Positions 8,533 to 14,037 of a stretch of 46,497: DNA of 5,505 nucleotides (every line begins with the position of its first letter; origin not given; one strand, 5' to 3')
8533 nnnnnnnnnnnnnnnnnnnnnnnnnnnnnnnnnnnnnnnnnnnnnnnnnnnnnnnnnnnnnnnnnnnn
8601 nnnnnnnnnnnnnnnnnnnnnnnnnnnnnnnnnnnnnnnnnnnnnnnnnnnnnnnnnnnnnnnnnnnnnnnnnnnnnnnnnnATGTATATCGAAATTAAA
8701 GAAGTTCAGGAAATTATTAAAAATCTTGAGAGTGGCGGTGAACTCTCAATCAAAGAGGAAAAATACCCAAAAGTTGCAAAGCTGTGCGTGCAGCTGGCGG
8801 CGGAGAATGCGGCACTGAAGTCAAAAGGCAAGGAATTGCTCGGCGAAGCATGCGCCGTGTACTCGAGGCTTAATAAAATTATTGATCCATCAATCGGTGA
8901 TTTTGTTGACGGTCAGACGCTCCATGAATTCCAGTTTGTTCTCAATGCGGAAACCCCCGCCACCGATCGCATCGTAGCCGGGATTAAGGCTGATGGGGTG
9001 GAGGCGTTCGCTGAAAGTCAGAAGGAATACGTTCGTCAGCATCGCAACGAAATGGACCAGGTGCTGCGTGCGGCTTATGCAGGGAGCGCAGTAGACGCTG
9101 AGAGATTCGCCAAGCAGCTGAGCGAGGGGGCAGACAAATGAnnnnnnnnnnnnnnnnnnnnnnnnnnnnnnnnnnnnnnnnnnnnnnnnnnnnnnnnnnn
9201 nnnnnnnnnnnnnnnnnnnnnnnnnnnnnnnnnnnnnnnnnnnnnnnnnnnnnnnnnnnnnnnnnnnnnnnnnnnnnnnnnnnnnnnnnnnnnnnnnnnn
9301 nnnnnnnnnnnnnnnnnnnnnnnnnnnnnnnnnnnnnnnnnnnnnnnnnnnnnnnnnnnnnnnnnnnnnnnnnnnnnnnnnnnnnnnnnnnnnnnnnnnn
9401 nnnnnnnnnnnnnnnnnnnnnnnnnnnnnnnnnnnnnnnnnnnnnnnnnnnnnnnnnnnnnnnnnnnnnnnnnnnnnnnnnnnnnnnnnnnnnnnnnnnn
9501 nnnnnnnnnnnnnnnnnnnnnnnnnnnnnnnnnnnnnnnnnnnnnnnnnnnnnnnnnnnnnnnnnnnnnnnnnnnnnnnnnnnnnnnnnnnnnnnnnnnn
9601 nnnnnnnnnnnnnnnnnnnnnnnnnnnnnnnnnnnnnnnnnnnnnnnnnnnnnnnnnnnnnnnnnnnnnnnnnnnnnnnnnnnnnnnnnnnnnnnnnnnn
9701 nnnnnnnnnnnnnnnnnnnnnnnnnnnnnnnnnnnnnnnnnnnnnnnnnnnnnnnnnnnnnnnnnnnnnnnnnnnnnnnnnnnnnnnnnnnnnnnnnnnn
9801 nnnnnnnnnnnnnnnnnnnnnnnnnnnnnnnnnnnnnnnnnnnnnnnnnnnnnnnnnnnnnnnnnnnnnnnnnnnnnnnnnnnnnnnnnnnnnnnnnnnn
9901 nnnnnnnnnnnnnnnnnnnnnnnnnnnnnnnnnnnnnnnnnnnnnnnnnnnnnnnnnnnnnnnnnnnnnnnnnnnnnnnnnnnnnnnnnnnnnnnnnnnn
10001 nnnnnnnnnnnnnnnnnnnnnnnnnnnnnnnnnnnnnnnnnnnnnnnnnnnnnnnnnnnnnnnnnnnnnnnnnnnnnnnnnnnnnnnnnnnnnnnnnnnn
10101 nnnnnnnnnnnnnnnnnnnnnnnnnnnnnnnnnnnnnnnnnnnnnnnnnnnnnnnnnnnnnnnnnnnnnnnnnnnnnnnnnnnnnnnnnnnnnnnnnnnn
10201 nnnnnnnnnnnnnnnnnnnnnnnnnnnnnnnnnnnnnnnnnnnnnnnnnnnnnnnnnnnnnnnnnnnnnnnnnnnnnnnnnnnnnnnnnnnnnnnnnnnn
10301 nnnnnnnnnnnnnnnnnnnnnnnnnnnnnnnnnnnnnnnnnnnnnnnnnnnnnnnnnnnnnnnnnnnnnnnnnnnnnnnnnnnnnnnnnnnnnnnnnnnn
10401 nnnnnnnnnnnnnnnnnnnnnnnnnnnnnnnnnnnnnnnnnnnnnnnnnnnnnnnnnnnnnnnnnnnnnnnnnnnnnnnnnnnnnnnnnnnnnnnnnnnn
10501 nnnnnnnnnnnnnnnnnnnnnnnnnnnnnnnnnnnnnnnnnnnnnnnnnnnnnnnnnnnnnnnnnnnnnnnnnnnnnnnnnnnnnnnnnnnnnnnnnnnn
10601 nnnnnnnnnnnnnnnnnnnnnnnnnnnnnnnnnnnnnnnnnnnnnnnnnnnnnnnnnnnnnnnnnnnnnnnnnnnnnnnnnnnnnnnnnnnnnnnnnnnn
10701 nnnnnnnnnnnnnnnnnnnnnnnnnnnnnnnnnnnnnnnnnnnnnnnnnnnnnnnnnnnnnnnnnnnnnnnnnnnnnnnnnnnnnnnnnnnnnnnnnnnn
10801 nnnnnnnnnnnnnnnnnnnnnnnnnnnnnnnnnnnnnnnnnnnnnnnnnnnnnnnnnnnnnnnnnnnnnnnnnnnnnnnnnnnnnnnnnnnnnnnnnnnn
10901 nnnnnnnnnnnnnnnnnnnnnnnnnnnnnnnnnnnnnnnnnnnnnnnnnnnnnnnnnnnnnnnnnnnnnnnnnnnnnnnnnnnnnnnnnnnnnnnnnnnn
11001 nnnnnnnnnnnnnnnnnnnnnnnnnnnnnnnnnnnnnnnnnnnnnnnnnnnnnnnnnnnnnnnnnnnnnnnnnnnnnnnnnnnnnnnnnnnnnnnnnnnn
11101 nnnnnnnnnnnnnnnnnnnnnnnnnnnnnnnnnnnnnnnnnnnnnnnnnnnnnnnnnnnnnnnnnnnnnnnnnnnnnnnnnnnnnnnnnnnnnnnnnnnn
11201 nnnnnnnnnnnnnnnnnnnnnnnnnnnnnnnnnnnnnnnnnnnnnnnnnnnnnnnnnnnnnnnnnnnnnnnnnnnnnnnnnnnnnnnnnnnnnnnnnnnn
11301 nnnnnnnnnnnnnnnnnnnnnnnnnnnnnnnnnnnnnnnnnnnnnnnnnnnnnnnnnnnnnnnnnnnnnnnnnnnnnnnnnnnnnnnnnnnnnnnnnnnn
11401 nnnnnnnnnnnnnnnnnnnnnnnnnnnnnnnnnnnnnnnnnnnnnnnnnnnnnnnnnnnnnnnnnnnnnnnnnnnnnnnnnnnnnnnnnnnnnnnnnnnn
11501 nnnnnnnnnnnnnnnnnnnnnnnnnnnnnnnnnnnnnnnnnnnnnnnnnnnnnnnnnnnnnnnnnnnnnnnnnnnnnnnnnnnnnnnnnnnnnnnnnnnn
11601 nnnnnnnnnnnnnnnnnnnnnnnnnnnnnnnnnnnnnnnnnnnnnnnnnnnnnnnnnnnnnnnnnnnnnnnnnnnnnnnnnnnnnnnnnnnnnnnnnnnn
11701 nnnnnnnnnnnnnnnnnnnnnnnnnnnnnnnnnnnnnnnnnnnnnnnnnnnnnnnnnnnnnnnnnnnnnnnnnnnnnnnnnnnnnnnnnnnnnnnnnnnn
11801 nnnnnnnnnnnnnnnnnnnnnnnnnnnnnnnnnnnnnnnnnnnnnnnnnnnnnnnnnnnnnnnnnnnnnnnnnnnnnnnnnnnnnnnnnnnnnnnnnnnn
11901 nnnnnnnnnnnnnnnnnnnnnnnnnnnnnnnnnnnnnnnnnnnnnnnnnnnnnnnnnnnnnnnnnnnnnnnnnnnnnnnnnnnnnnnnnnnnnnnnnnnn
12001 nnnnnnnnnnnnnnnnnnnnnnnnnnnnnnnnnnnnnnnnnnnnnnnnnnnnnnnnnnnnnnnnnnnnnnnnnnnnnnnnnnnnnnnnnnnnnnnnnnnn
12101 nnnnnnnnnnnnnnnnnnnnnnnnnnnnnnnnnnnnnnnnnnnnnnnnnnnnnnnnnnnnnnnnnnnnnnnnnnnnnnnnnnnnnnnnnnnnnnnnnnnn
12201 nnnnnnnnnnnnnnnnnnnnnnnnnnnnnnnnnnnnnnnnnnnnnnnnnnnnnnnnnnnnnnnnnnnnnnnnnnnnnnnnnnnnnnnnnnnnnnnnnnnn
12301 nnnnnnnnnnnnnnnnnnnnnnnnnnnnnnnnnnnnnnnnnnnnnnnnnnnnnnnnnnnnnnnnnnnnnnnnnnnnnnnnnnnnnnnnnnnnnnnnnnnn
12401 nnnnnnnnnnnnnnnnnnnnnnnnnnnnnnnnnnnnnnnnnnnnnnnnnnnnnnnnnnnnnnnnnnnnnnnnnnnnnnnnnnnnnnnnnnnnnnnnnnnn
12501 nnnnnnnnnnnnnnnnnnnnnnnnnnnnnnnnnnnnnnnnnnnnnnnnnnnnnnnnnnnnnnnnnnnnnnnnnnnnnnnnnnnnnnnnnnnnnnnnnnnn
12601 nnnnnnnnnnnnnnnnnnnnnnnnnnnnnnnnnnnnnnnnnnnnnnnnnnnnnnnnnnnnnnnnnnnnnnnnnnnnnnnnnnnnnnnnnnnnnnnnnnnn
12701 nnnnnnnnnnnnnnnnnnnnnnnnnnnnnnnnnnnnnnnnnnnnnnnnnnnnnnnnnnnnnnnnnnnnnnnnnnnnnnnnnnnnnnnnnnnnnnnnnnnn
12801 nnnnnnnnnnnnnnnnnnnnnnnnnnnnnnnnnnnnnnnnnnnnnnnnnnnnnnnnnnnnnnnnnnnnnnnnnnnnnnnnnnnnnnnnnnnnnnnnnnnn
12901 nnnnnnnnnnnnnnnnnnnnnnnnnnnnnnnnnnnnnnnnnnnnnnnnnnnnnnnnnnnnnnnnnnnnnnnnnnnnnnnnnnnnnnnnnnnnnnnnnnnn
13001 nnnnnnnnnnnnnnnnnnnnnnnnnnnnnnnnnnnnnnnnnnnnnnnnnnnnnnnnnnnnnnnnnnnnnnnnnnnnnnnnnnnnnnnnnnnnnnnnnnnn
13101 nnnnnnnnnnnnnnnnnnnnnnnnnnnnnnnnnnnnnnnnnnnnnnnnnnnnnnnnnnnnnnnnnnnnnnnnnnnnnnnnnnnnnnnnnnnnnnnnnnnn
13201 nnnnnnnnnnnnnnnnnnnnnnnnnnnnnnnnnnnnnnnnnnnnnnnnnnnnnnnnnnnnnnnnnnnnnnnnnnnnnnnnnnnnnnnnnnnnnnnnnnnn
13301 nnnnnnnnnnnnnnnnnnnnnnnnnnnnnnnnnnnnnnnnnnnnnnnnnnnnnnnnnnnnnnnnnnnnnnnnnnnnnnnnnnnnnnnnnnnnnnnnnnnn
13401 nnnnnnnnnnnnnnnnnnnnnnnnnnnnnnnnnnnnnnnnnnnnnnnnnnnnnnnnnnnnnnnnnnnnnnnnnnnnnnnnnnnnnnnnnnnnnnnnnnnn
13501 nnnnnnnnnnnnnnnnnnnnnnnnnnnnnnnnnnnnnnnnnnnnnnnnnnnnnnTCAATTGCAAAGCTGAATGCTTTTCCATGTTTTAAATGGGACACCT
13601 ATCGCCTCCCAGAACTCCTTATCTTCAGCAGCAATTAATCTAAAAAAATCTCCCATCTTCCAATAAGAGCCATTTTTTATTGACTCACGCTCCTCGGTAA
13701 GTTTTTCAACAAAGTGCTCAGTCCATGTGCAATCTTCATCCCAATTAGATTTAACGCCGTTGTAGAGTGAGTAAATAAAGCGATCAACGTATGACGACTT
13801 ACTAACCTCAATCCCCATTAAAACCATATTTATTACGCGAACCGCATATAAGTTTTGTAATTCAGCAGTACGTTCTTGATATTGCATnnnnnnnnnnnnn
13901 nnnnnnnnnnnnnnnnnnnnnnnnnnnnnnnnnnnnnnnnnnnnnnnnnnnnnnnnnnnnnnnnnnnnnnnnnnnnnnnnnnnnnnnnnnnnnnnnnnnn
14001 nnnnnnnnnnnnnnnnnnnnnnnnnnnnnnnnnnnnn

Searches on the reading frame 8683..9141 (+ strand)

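Call 50: search_protein_families(library=phrogs, proteins=[window:8683-9141:+], max_evalue=0.00001)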
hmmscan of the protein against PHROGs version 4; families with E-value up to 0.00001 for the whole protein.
window:8683-9141:+ (152 aa): 3 families
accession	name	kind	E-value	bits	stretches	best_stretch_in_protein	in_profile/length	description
phrog_492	-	unknown function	5.2e-21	76.7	1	1-151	10-176/195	-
phrog_614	-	unknown function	2.5e-10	41.4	1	26-125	83-161/214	-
phrog_368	-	unknown function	7e-06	27.1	1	5-150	77-237/239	-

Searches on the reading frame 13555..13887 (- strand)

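Call 50: search_protein_families(library=phrogs, proteins=[window:13555-13887:-], max_evalue=0.00001)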
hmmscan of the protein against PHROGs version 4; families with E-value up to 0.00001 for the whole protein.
window:13555-13887:- (110 aa): 1 family
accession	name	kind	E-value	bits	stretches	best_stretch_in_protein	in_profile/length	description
phrog_19403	-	head and packaging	3.4e-48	163.5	1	1-108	1-107/110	head protein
